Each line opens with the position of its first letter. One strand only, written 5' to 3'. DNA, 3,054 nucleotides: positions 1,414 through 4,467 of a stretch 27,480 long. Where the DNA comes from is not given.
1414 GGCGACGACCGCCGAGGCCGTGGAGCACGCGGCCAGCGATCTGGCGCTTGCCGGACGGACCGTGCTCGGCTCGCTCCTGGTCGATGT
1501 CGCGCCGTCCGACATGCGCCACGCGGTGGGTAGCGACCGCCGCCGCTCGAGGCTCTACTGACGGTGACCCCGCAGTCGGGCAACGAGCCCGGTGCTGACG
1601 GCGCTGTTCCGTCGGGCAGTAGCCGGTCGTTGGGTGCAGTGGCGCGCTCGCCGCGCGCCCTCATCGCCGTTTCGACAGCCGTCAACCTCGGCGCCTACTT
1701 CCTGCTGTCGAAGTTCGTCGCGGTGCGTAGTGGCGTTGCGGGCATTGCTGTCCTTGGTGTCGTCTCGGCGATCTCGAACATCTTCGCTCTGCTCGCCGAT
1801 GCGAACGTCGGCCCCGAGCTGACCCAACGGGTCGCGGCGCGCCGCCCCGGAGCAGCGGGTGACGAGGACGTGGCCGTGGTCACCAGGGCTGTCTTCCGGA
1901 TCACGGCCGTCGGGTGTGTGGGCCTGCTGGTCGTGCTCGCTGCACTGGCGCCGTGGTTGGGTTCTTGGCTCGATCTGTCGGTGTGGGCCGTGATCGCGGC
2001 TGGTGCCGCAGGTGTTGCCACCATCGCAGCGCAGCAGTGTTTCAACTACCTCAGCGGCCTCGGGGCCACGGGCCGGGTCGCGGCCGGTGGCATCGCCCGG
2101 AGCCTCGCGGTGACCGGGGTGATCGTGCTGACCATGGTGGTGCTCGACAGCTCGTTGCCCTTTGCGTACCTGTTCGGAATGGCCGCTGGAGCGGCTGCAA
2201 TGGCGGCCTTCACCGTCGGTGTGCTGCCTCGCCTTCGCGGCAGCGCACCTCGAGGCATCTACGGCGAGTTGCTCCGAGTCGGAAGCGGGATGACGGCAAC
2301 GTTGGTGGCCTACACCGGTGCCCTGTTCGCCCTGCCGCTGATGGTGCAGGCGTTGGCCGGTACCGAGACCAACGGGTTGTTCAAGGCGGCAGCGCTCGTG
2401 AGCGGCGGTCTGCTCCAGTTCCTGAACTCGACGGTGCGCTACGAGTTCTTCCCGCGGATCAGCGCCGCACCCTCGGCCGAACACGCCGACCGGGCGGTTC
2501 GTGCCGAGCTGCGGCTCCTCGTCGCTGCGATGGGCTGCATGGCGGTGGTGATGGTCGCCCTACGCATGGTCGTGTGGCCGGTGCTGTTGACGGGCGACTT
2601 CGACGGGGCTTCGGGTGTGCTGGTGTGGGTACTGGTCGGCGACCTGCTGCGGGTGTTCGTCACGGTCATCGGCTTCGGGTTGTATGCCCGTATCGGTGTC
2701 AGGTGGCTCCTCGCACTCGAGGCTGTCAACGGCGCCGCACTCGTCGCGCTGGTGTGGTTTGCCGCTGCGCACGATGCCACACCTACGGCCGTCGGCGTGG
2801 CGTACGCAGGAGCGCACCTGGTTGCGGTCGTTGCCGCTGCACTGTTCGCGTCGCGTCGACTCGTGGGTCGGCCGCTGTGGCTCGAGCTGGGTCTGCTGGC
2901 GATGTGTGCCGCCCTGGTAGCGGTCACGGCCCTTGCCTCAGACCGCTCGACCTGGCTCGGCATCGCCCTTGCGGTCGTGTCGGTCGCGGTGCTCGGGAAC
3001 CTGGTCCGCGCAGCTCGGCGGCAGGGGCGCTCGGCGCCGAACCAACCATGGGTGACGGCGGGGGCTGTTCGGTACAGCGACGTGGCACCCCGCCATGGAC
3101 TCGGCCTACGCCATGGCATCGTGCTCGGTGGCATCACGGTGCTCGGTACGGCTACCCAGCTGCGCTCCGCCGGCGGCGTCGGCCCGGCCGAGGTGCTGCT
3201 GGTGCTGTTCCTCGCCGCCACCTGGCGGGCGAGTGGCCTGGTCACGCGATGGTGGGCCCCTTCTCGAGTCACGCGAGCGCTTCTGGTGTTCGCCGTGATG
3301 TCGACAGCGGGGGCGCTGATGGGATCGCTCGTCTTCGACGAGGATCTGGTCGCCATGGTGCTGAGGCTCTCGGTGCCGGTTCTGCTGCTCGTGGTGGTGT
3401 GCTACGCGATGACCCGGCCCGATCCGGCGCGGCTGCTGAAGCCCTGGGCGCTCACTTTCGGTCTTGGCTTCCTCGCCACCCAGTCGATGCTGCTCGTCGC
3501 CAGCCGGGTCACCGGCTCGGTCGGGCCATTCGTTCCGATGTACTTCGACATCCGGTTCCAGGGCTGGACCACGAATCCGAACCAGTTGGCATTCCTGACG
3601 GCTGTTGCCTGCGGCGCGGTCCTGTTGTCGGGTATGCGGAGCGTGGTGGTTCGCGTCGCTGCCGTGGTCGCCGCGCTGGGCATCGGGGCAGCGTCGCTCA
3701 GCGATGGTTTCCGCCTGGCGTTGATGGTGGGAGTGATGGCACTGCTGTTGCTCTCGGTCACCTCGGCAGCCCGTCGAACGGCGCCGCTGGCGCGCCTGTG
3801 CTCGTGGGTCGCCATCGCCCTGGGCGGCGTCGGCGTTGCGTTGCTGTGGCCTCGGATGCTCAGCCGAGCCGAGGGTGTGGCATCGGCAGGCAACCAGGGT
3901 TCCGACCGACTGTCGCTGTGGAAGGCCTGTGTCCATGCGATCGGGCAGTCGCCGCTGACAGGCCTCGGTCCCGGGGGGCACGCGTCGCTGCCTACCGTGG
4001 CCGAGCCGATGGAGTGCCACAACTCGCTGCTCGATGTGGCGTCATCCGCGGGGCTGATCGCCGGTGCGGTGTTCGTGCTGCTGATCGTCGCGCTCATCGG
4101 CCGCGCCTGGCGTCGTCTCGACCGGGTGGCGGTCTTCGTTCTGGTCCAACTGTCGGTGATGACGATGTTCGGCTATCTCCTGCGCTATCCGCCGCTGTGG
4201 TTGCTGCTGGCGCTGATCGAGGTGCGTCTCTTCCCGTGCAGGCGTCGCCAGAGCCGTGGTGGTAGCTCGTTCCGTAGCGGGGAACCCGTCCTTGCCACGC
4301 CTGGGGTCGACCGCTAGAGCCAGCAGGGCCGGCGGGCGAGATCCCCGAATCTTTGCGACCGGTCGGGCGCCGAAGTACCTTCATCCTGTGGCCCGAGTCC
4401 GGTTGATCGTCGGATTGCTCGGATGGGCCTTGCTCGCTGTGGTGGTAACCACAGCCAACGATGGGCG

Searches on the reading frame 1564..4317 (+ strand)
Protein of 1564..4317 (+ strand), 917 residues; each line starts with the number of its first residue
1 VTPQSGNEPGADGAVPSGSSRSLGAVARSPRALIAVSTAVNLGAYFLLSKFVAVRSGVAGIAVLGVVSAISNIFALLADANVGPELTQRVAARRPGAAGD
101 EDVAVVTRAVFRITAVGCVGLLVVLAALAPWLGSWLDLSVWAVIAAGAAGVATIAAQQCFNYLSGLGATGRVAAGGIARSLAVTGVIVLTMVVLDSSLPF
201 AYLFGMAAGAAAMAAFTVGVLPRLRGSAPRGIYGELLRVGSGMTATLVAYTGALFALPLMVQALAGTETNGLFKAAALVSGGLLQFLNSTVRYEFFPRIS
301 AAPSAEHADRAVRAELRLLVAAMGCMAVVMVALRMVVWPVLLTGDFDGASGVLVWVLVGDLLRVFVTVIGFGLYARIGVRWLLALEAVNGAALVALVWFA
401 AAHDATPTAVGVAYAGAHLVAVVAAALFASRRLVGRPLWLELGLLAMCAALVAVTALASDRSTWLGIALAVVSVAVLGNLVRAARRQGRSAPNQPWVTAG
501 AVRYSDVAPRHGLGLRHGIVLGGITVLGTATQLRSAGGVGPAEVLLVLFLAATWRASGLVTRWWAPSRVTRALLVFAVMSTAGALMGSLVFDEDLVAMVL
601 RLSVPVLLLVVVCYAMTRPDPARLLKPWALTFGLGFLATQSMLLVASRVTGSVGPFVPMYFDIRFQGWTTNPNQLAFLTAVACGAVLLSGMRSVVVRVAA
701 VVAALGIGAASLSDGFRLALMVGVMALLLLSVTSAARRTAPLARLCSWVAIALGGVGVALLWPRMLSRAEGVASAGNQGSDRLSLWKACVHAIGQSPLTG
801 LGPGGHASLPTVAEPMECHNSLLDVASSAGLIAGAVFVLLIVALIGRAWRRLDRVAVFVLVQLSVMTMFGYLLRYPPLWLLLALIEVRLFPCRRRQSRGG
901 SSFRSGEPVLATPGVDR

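Call 4: search_protein_families(library=pfam, proteins=[window:1564-4317:+])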
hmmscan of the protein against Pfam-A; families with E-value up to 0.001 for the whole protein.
window:1564-4317:+ (917 aa): 1 family
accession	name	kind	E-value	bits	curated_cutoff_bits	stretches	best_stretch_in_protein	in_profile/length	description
PF04932.20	Wzy_C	-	3.8e-08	33.7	31.7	1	700-838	2-149/149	O-Antigen ligase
